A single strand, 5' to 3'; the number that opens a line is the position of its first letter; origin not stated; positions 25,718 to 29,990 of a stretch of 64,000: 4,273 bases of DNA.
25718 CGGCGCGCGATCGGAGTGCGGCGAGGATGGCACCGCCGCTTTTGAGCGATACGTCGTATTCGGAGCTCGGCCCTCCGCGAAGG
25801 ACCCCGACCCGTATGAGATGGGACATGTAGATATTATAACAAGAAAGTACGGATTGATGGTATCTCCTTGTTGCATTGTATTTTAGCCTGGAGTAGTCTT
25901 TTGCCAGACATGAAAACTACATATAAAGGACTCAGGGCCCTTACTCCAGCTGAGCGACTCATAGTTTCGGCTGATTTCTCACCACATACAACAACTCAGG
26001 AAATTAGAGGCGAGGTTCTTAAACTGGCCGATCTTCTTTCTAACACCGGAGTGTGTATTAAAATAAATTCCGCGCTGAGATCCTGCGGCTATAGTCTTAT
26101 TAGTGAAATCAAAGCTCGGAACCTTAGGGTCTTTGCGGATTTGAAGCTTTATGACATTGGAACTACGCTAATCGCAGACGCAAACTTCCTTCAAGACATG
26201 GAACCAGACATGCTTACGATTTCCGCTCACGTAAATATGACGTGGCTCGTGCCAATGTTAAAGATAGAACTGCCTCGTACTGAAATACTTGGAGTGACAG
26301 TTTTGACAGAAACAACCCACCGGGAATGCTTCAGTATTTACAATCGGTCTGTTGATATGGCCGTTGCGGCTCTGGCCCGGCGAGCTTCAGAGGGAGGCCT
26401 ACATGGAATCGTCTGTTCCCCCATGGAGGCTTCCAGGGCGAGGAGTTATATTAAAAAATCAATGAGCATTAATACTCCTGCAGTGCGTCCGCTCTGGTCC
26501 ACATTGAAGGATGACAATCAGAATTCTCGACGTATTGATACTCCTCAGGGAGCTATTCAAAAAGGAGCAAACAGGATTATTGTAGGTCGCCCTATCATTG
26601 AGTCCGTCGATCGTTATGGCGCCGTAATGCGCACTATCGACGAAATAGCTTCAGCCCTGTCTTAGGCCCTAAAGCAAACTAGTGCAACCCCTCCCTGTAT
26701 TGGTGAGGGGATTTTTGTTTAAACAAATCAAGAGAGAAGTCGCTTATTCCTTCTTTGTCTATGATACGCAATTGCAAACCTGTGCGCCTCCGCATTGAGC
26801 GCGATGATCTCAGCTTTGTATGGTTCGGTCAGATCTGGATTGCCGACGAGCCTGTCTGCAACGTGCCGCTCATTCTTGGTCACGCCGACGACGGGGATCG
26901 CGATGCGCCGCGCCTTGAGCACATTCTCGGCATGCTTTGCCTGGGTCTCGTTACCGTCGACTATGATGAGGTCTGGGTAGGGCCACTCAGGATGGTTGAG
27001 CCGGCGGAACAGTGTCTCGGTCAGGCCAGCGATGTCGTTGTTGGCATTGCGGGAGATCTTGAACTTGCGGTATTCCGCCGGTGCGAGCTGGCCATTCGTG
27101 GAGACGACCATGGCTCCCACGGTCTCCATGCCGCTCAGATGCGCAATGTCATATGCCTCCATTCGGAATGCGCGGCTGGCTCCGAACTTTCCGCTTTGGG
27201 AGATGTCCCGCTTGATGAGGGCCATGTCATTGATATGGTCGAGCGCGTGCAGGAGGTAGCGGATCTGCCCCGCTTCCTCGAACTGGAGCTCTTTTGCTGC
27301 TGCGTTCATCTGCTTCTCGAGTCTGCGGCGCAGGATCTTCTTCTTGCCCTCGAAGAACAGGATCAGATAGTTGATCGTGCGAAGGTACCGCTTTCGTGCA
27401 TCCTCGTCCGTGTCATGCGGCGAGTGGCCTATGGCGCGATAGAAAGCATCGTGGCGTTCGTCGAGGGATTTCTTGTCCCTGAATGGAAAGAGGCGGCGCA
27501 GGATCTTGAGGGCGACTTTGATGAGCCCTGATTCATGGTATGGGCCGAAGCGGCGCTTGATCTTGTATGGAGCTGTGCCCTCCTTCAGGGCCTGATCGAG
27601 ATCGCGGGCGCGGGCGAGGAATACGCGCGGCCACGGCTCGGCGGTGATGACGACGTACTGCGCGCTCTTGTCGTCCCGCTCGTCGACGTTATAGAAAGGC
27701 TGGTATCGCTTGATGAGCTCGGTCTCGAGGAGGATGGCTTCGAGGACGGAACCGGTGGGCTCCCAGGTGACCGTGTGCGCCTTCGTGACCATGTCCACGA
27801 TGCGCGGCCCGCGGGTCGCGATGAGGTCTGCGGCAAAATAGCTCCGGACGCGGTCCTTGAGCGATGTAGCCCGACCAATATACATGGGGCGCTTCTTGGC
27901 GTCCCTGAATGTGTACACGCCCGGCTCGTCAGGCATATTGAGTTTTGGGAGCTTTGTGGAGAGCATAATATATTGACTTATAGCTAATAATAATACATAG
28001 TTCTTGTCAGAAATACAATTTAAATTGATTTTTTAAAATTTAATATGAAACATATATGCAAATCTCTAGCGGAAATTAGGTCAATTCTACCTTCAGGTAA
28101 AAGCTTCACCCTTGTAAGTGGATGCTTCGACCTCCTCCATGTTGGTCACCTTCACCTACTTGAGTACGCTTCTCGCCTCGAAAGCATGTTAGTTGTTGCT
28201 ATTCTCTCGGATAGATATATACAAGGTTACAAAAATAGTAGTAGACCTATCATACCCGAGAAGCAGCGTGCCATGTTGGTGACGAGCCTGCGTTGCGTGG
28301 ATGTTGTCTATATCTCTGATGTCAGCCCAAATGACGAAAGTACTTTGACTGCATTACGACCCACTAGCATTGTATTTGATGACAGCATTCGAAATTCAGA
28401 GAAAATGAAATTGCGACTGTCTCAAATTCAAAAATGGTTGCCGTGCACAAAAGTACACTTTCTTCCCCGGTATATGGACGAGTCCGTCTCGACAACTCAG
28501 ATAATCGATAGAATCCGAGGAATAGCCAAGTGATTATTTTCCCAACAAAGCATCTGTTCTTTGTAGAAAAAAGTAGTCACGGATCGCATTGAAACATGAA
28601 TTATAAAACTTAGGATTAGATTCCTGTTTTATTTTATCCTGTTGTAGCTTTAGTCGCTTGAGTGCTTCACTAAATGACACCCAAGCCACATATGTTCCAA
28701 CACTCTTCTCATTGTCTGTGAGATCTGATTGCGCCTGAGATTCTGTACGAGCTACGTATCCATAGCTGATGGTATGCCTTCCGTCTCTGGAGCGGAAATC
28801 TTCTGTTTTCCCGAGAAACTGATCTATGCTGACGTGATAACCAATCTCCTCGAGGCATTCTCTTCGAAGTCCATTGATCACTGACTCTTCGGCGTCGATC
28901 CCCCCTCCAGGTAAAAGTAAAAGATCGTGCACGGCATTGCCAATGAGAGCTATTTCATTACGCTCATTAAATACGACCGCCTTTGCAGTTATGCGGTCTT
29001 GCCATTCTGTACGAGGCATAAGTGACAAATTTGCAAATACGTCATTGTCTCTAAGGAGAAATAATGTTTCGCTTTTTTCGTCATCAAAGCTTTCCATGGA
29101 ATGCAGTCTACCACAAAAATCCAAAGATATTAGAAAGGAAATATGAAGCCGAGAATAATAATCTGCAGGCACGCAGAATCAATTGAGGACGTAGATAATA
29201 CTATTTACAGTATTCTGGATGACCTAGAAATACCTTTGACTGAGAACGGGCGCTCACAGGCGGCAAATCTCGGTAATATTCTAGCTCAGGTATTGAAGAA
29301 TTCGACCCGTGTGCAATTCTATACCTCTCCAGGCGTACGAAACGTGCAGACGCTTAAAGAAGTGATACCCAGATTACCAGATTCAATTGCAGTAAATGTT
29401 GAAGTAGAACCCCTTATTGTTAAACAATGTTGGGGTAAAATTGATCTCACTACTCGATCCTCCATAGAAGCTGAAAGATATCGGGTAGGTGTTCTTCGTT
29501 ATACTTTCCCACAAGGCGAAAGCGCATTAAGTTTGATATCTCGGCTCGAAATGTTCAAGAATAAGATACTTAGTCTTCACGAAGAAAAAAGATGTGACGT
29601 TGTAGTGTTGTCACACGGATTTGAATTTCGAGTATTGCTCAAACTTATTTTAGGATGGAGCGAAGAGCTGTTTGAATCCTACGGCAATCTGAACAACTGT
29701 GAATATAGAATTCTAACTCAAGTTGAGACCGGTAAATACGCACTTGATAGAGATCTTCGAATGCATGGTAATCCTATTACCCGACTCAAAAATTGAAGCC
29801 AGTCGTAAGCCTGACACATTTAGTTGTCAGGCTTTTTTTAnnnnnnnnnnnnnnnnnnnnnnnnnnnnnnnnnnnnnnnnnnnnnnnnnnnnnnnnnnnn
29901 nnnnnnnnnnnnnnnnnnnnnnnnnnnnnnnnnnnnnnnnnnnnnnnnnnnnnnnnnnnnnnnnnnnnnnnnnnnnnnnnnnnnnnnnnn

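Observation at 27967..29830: AT-rich three-gene islet: RfaE-II-like nucleotidyltransferase, NUDIX hydrolase and histidine phosphatase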

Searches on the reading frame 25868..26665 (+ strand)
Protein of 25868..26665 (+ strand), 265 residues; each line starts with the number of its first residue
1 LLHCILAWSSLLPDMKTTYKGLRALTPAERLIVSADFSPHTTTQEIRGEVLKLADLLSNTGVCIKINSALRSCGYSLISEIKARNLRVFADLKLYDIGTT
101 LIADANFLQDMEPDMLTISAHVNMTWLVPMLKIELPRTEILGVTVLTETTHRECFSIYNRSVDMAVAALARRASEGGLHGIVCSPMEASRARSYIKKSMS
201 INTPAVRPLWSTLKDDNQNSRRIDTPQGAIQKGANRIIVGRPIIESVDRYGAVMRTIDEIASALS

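Call 3: search_protein_families(library=pfam, proteins=[window:25868-26665:+], max_evalue=0.01)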
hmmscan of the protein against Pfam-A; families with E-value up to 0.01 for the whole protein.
window:25868-26665:+ (265 aa): 1 family
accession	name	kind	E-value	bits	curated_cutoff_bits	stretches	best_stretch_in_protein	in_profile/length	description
PF00215.30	OMPdecase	-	1.5e-28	100.6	27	1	30-249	2-214/221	Orotidine 5'-phosphate decarboxylase / HUMPS family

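Call 4: search_protein_families(library=ncbifam, proteins=[window:25868-26665:+], max_evalue=0.01)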
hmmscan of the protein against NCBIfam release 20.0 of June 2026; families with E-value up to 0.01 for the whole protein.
window:25868-26665:+ (265 aa): 4 families
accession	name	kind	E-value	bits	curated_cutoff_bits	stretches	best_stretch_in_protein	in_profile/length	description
NF001273.0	PRK00230.1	equivalog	5.5e-41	140.5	193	1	29-261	5-230/233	orotidine-5'-phosphate decarboxylase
TIGR01740.1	pyrF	equivalog_domain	2.4e-26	92.8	92.3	1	32-252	2-211/216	orotidine-5'-phosphate decarboxylase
NF010386.0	PRK13813.1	equivalog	1.7e-18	67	208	1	49-261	18-214/216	orotidine 5'-phosphate decarboxylase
TIGR02127.1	pyrF_sub2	equivalog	7.7e-05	22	110.6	1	77-164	78-164/261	orotidine-5'-phosphate decarboxylase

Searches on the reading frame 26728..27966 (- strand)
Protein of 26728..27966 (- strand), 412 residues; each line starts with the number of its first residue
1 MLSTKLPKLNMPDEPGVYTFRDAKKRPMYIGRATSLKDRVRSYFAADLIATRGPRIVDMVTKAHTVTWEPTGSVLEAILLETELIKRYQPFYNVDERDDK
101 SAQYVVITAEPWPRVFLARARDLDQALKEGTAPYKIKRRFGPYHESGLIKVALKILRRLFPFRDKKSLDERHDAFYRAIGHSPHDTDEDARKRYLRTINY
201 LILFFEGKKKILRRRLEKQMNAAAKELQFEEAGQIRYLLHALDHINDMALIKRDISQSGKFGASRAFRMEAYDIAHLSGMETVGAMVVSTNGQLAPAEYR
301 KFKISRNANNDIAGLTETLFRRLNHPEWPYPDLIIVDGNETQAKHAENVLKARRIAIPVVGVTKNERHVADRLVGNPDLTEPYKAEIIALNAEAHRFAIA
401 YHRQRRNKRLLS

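Call 3: search_protein_families(library=pfam, proteins=[window:26728-27966:-], max_evalue=0.01)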
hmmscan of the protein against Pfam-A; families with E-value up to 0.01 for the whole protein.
window:26728-27966:- (412 aa): 3 families
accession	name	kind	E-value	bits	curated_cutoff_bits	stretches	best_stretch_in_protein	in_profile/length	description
PF08459.17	UvrC_RNaseH_dom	-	2.1e-29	102.9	22.3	1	267-399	11-159/159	UvrC RNAse H endonuclease domain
PF01541.30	GIY-YIG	-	3.8e-05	24.3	22.6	1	15-92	2-77/78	GIY-YIG catalytic domain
PF02151.25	UVR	-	4e-05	23.7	21.5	1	213-236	4-27/36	UvrB/uvrC motif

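Call 4: search_protein_families(library=ncbifam, proteins=[window:26728-27966:-], max_evalue=0.01)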
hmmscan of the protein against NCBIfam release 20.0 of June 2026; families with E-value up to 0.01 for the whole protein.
window:26728-27966:- (412 aa): 14 families
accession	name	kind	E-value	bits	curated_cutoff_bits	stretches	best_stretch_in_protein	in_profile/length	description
TIGR00194.1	uvrC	equivalog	6e-72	243.1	285.45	2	10-251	7-234/574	excinuclease ABC subunit UvrC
NF001824.0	PRK00558.1-5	equivalog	3.3e-55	187.7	451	3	10-245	13-243/652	excinuclease ABC subunit UvrC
NF011262.0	PRK14668.1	equivalog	3.6e-53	180.8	544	2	10-245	12-233/577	excinuclease ABC subunit C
NF011263.0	PRK14669.1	equivalog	1.6e-48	165.7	1108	2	10-248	9-240/624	excinuclease ABC subunit C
NF011261.0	PRK14667.1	equivalog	1e-46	159.7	818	2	10-247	12-235/567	excinuclease ABC subunit C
NF011260.0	PRK14666.1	equivalog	3.6e-41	141.7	649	2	10-244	8-234/698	excinuclease ABC subunit C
NF005906.0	PRK07883.1-4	equivalog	5.4e-40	137.3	495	1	10-246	211-437/563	DEDD exonuclease domain-containing protein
NF011266.0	PRK14672.1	equivalog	1.7e-38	132.4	1504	2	8-252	15-246/691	excinuclease ABC subunit C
NF005907.0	PRK07883.1-5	equivalog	8e-31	107.1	454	1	10-266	226-475/584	DEDD exonuclease domain-containing protein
NF011264.0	PRK14670.1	equivalog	3.2e-30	105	1021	2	10-253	14-242/602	excinuclease ABC subunit C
NF005905.0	PRK07883.1-3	equivalog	1.6e-21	76.5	508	1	10-242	222-443/581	DEDD exonuclease domain-containing protein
NF005904.0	PRK07883.1-2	equivalog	3.5e-18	65.2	969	1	10-122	228-337/584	DEDD exonuclease domain-containing protein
NF005903.0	PRK07883.1-1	equivalog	2e-12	46.4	1038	1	11-126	245-357/642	DEDD exonuclease domain-containing protein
NF007833.0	PRK10545.1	equivalog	9.2e-12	44.7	367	1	10-123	30-136/289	excinuclease Cho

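Call 18: find_related_loci(query=window:26728-27966:-, collection=genome_contigs, flank=8000)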
Query window:26728-27966:- (412 aa) in genome_contigs; peptide patterns used: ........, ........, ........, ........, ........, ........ (x = any residue, [..] = any of these).
141 stretches matched a pattern; 86 encode a relative of the query (tblastn E <= 1e-3); the best 80 are kept; 80 distinct loci.
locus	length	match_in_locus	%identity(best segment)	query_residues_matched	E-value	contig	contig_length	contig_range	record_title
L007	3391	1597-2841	77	1-410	0e+0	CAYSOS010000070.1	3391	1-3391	MAG TPA_asm: uncultured Candidatus Saccharibacteria bacterium isolate SRP273308_co1_214 genome assembly, contig: NODE_69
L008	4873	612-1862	66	1-410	0e+0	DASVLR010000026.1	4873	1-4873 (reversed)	MAG TPA_asm: Candidatus Paceibacterota bacterium isolate SMAG_U3079 k141_87973, whole genome shotgun sequence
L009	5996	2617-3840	69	1-408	0e+0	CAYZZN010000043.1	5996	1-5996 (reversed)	MAG TPA_asm: uncultured Candidatus Saccharibacteria bacterium isolate SRP286056_co1_697 genome assembly, contig: NODE_18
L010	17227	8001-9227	66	1-407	1e-179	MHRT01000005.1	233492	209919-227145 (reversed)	MAG: Candidatus Taylorbacteria bacterium RIFCSPHIGHO2_12_FULL_45_16 rifcsphigho2_12_scaffold_21, whole genome shotgun se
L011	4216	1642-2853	66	8-409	0e+0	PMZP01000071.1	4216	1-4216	MAG: Candidatus Taylorbacteria bacterium isolate fen_1323 73.20110800_E3D.67_contig_231049, whole genome shotgun sequenc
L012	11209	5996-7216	65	1-408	2e-178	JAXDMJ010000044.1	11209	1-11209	MAG: Candidatus Parcubacteria bacterium isolate BP_639 scaffold_5048636, whole genome shotgun sequence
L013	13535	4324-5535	64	6-410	2e-175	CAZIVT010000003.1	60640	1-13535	MAG TPA_asm: uncultured Candidatus Saccharibacteria bacterium isolate SRP300315_co1_71 genome assembly, contig: NODE_251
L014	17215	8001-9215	63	1-404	5e-174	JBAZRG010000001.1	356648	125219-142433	MAG: Candidatus Paceibacterota bacterium isolate SO_2017_GW1_142 NODE_213_length_356648_cov_3.206437_OW334_2017, whole g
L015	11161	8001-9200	61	1-406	4e-165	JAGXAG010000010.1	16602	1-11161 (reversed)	MAG: Patescibacteria group bacterium isolate REEB71 contig-150_4349, whole genome shotgun sequence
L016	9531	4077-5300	60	8-408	6e-162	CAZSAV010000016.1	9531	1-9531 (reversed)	MAG TPA_asm: uncultured Candidatus Saccharibacteria bacterium isolate SRP278252_co2_806 genome assembly, contig: NODE_15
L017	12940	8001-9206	61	1-408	5e-162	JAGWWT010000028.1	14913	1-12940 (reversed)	MAG: Patescibacteria group bacterium isolate REEB45 contig-150_4962, whole genome shotgun sequence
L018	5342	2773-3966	61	1-403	3e-160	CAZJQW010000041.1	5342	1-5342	MAG TPA_asm: uncultured Candidatus Saccharibacteria bacterium isolate SRP263991_co7_1 genome assembly, contig: NODE_3537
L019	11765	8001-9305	46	1-412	2e-121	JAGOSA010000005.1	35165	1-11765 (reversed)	MAG: Candidatus Paceibacterota bacterium isolate Gw_Eff_bin_298 Gw_Eff_2191_length_35165_cov_19.636166, whole genome sho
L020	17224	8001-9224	46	1-406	3e-108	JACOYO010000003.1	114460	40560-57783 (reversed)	MAG: Parcubacteria group bacterium isolate NC_groundwater_181_Ag_S-0.1um_44_14 S4_GD2017_2_S1_scaffold_69, whole genome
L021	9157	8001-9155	47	1-357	3e-104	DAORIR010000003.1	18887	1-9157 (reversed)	MAG TPA_asm: Candidatus Paceibacterota bacterium isolate AMR_MDS_5572 NODE_472_length_18887_cov_5.099989, whole genome s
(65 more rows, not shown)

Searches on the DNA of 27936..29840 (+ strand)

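Call 92: search_dna_similar(query=window:27936-29840:+, collection=plasmids, mode=distant, max_rows=5)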
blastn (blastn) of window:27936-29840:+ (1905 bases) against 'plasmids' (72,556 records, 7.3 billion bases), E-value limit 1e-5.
No match.
